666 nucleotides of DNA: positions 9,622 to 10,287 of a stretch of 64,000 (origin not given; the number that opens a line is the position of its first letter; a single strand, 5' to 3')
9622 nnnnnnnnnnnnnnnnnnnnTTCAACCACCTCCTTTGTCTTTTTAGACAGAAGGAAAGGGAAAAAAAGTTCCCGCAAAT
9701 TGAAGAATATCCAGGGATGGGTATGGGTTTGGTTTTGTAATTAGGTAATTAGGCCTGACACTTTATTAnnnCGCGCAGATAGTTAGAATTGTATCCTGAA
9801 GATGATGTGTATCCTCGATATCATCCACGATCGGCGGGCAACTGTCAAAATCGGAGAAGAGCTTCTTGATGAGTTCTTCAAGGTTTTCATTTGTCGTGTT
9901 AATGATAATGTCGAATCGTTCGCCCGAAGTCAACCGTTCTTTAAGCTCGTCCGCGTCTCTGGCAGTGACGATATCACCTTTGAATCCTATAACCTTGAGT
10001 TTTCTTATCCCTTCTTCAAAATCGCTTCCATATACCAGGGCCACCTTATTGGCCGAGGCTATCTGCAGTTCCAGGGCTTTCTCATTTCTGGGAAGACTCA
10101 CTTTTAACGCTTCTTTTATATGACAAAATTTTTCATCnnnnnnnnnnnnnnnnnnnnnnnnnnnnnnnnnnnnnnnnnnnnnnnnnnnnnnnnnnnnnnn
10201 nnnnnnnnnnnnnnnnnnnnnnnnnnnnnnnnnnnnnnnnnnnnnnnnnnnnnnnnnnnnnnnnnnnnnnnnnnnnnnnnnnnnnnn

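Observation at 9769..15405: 1878-aa hybrid sensor kinase with two tandem kinase cores and an uncharacterised ~430-aa N-terminal domain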

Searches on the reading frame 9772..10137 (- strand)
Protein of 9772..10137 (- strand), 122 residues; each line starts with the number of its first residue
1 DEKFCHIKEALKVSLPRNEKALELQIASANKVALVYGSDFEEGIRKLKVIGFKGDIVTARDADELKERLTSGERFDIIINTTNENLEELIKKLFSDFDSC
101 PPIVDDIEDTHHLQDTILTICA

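Call 7: search_protein_families(library=pfam, proteins=[window:9772-10137:-], max_evalue=10)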
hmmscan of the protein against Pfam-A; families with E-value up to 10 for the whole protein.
seq(122 aa): 1 family
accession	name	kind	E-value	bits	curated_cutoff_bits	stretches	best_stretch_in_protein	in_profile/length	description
PF08154.18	NLE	-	0.13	13.2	23.4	1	70-95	16-41/68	NLE (NUC135) domain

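Call 58: search_solved_structures(query=A4, max_evalue=10, show_alignments=0)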
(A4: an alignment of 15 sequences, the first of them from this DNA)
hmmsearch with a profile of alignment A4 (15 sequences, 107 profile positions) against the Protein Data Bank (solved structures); distinct sequences matched with E-value up to 10: 46.
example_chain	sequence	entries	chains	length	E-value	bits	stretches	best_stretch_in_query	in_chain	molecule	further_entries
7osv_A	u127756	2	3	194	4.3e-10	42.9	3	27-70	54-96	DeNovoTIM6-SB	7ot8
6z2i_A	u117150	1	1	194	1.1e-09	41.6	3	27-70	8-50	de novo designed TIM barrel DeNovoTIM6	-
6yqx_A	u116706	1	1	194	1e-06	32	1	27-77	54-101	de novo designed TIM barrel DeNovoTIM13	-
7p12_A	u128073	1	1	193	1.3e-06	31.7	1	27-77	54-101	DeNovoTIM13-SB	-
6wvs_A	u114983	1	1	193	3.4e-06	30.3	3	27-99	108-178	DeNovoTIM15 hyperstable de novo TIM barrel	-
8oys_A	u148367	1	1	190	1.1e-05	28.7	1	17-68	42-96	De novo designed TIM-barrel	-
7osu_A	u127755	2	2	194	0.00018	24.8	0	27-70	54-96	sTIM11noCys-SB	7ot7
6yqy_A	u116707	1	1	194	0.00021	24.6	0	27-70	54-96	de novo designed TIM barrel sTIM11noCys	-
7mcc_A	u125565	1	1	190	0.00036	23.8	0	27-63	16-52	AI-designed TIM-barrel F2C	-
7smj_A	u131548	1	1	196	0.0008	22.7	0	24-63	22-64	AI-designed TIM-barrel F2N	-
5bvl_A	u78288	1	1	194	0.00082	22.7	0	27-70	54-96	designed TIM barrel sTIM11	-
9qkx_A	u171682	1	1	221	0.0015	21.9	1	27-78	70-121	Chains: A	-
7a8s_A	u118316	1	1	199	0.0019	21.5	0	26-70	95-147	sTIM11_h3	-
8r8o_A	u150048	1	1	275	0.063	16.6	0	21-78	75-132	HalluTIM3-1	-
8hku_L23P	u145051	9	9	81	0.093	16.1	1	52-82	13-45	50S ribosomal protein L23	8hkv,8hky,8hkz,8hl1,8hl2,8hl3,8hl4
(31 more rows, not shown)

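Call 59: search_protein_families(library=pfam, alignment_id=A4, max_evalue=10)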
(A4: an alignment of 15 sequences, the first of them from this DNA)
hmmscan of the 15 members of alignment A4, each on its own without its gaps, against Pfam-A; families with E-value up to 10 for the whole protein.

A. member 1, seq(107 aa): 1 family
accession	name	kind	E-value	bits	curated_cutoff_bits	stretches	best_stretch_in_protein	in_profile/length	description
PF08154.18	NLE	-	0.11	13.3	23.4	1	55-80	16-41/68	NLE (NUC135) domain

B. families by the number of members that match (of 15 scanned): 18 families
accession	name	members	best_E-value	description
PF08154.18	NLE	4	0.015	NLE (NUC135) domain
PF21132.2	MFD_D3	1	0.005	MFD, D3 domain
PF03103.22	DUF243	1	0.0071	Domain of unknown function (DUF243)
PF00107.32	ADH_zinc_N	1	0.0087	Zinc-binding dehydrogenase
PF00025.27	Arf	1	0.013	ADP-ribosylation factor family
PF19138.6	TbsP_N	1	0.019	Transcriptional regulator TbsP-like, N-terminal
PF17927.7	Ins134_P3_kin_N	1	0.025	Inositol 1,3,4-trisphosphate 5/6-kinase pre-ATP-grasp domain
PF19025.5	DUF5751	1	0.036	Family of unknown function (DUF5751)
PF11360.13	DUF3110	1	0.038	Protein of unknown function (DUF3110)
PF25493.1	Peripla_BP_A-cyclase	1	0.06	Adenylate cyclase, periplasmic binding protein-like domain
PF14792.12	DNA_pol_B_palm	1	0.062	DNA polymerase beta palm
PF09440.15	eIF3_N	1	0.065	eIF3 subunit 6 N terminal domain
PF13847.12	Methyltransf_31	1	0.067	Methyltransferase domain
PF12916.12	DUF3834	1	0.068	Protein of unknown function (DUF3834)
PF02225.27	PA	1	0.069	PA domain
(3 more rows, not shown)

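Call 78: find_homologous_proteins(query=A4, max_evalue=0.001)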
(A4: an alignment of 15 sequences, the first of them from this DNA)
Query A4 (15 sequences) (107 aa, profile of the alignment): 1 proteins with E <= 0.001 among 1271 candidates.
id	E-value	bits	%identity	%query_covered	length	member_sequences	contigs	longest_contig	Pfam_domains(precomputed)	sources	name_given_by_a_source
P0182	7.6e-20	89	40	100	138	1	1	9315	-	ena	-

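Call 79: find_encoding_contigs(protein=P0182, flank=6000, max_places=2)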
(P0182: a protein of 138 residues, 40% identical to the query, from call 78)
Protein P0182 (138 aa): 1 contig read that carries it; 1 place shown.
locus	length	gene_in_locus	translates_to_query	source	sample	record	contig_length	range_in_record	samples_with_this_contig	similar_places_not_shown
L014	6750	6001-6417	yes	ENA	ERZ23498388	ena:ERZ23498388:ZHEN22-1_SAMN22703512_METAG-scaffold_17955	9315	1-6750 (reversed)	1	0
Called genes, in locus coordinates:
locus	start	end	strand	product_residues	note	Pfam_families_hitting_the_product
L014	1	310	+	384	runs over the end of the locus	PF07690:MFS_1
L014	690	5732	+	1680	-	PF13188:PAS_8 (faint), PF00989:PAS (weak), PF08448:PAS_4 (weak), PF13426:PAS_9, PF01590:GAF (weak), PF13185:GAF_2 (weak), PF00512:HisKA, PF02518:HATPase_c, +1 more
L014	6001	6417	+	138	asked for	-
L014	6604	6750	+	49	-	?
